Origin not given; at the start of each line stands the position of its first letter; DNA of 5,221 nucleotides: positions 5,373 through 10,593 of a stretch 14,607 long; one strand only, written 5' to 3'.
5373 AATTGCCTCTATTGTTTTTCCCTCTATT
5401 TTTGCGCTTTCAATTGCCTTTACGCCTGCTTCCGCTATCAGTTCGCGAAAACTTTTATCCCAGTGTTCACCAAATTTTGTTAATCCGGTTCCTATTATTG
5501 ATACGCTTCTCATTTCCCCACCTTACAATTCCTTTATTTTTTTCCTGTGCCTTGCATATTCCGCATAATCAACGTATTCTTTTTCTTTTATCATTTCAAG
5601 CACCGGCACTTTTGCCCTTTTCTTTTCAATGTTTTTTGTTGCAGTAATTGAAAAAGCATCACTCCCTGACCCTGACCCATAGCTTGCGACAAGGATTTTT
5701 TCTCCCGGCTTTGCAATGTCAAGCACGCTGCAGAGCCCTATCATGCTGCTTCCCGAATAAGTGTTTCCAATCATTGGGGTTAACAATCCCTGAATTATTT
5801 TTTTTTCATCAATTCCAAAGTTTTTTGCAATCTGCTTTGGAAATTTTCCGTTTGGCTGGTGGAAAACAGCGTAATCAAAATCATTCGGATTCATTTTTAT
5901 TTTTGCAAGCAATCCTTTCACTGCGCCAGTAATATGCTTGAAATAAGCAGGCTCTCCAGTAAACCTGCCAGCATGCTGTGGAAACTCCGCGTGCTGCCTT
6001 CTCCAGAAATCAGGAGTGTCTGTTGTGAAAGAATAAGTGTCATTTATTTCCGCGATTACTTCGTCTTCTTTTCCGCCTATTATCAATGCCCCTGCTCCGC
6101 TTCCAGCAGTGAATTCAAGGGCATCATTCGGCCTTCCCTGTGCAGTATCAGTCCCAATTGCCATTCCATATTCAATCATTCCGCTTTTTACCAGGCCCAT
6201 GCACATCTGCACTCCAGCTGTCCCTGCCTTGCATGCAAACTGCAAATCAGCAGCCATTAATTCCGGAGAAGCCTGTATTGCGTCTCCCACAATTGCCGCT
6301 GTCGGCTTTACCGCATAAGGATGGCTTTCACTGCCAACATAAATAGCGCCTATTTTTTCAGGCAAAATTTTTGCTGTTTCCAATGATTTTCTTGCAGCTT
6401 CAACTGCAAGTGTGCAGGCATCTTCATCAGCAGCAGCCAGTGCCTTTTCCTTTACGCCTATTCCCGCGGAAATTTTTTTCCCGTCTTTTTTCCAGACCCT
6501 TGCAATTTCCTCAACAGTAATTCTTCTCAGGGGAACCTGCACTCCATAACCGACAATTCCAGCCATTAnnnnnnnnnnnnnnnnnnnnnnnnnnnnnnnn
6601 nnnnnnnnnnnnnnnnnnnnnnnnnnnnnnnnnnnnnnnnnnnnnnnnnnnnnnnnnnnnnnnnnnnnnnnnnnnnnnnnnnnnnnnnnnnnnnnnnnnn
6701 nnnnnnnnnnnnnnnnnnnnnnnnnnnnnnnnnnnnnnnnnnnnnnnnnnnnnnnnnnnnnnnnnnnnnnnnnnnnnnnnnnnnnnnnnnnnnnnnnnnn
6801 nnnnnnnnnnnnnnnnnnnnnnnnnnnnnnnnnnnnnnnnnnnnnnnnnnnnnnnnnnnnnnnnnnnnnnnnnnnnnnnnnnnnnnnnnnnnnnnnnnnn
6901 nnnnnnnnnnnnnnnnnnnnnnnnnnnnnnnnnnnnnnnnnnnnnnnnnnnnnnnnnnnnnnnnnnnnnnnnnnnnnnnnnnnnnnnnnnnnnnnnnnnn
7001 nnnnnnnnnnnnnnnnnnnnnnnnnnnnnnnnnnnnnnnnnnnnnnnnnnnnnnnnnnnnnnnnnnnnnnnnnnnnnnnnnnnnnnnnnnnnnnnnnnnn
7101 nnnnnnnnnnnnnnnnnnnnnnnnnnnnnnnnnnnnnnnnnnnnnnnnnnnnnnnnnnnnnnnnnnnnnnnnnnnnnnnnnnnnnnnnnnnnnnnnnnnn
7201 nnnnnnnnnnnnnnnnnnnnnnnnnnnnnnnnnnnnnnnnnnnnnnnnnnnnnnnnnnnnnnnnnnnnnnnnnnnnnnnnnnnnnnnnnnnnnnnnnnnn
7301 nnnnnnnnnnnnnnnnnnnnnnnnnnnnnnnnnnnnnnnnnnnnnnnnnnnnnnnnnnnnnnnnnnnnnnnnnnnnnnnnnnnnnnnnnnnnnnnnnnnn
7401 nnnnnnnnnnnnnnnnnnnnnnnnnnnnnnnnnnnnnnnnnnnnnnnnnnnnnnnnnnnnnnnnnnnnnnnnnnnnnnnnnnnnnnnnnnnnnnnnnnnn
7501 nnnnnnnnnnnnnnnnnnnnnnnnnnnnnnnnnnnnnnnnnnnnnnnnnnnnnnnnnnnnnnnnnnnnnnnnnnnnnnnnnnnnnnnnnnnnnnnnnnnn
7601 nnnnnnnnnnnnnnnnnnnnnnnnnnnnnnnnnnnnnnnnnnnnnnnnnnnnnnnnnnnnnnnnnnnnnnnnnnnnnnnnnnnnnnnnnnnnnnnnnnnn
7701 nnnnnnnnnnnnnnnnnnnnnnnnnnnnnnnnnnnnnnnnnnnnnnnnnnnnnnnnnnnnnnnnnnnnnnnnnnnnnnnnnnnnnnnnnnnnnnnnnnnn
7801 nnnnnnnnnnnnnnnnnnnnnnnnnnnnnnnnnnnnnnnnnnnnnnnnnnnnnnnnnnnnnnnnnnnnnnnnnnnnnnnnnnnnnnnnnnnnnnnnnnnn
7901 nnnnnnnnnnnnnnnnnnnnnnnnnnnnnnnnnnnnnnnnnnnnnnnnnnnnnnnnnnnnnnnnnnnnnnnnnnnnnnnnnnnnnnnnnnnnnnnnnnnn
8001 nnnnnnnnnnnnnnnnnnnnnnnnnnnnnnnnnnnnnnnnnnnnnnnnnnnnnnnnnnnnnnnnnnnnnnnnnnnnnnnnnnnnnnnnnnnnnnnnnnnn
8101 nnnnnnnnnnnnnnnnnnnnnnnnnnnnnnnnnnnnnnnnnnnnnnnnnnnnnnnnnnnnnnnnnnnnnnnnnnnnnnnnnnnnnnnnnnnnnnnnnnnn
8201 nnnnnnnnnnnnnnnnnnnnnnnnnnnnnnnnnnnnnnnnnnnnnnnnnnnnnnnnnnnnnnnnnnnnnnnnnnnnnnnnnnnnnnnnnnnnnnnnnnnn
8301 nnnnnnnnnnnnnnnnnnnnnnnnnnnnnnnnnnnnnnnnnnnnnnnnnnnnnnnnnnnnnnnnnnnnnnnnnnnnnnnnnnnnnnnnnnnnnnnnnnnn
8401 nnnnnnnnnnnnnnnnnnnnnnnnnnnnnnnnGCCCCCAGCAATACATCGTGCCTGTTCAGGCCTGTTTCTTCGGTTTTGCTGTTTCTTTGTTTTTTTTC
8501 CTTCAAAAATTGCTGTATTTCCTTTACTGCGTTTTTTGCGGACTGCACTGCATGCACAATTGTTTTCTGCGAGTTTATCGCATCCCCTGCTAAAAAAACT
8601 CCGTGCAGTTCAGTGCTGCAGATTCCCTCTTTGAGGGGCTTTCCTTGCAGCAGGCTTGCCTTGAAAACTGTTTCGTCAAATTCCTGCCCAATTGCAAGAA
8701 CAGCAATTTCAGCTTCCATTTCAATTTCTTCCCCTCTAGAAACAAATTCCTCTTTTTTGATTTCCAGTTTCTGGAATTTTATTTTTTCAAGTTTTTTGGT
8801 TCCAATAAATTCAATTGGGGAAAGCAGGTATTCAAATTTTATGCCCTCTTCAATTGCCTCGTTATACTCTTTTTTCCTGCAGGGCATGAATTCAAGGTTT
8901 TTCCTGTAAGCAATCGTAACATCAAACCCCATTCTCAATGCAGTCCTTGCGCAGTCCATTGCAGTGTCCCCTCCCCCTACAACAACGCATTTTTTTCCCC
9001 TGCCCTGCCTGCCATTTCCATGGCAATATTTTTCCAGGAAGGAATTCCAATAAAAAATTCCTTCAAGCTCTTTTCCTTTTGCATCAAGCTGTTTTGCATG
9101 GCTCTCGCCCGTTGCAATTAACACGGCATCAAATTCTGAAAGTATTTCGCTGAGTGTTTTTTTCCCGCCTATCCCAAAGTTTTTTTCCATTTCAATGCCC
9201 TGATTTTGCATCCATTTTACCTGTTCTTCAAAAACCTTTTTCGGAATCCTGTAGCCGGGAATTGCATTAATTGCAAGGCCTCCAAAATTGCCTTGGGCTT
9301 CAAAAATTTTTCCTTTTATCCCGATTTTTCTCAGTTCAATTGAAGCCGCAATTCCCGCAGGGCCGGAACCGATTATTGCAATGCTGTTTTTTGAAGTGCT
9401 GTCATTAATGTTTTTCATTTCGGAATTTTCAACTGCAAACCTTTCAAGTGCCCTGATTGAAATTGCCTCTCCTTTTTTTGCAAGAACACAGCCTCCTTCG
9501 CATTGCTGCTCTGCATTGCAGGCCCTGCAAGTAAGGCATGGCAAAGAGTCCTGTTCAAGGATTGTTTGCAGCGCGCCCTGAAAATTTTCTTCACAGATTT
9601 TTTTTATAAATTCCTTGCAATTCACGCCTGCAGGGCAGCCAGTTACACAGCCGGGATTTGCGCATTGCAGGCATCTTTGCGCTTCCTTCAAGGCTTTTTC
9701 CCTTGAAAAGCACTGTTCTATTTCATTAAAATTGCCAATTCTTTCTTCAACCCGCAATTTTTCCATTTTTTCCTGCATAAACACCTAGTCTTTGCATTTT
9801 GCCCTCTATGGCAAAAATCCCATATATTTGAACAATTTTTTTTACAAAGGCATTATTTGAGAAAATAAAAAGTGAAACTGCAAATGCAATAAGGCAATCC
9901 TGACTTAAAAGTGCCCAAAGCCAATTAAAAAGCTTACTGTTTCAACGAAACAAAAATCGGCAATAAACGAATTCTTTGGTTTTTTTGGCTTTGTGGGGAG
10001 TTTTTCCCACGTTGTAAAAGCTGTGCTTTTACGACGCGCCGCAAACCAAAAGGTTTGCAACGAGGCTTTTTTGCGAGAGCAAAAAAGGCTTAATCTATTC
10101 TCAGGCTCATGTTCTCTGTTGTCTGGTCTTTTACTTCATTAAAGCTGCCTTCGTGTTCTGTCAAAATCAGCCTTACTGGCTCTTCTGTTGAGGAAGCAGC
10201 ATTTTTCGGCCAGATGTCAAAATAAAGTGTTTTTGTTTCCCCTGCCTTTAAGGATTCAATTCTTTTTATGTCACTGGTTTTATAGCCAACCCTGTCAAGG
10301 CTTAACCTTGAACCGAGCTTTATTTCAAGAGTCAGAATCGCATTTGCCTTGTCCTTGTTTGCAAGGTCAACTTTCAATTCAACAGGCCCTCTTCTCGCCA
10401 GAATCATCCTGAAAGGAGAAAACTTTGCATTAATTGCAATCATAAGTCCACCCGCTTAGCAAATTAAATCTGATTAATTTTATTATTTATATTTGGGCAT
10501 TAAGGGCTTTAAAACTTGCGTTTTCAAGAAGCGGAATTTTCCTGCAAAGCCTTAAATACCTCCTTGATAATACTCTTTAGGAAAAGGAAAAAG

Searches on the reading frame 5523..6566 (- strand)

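Call 11: search_protein_families(library=pfam, proteins=[window:5523-6566:-], max_evalue=0.01)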
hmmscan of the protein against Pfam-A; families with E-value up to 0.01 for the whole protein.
window:5523-6566:- (347 aa): 5 families
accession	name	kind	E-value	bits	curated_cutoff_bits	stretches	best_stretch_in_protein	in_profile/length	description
PF08541.16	ACP_syn_III_C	-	6.4e-11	42.7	26.6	1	220-300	1-81/90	3-Oxoacyl-[acyl-carrier-protein (ACP)] synthase III C terminal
PF08540.16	HMG_CoA_synt_C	-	7.4e-06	26.2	25.1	1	255-319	142-211/280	Hydroxymethylglutaryl-coenzyme A synthase C terminal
PF01154.23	HMG_CoA_synt_N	-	1.5e-05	25.4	25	1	3-166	6-172/174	Hydroxymethylglutaryl-coenzyme A synthase N terminal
PF08545.16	ACP_syn_III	-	0.0001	22.6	24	1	107-169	2-67/80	3-Oxoacyl-[acyl-carrier-protein (ACP)] synthase III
PF00108.29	Thiolase_N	-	0.00015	21.7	26.4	1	45-140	18-113/260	Thiolase, N-terminal domain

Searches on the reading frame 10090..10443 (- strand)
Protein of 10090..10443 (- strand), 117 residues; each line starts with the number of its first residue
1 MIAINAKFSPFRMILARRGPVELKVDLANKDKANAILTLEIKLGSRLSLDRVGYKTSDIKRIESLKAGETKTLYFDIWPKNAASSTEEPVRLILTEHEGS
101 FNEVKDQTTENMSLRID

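Call 11: search_protein_families(library=pfam, proteins=[window:10090-10443:-], max_evalue=0.01)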
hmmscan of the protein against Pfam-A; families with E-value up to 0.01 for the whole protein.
window:10090-10443:- (117 aa): 0 families

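Call 15: find_encoding_contigs(protein=window:10090-10443:-, flank=10000, max_places=8)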
Protein window:10090-10443:- (117 aa): 1 contig read that carries it; 1 place shown.
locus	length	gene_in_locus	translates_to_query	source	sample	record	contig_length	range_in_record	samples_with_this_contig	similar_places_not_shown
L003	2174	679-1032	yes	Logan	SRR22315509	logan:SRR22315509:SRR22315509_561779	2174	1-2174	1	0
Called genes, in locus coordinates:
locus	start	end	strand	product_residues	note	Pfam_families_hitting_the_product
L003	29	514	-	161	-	-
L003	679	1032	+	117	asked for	-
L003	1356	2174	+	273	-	?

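Call 83: search_protein_families(library=ncbifam, proteins=[window:10090-10443:-], max_evalue=0.01)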
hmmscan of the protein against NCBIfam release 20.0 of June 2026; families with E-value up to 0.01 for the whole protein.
window:10090-10443:- (117 aa): 0 families
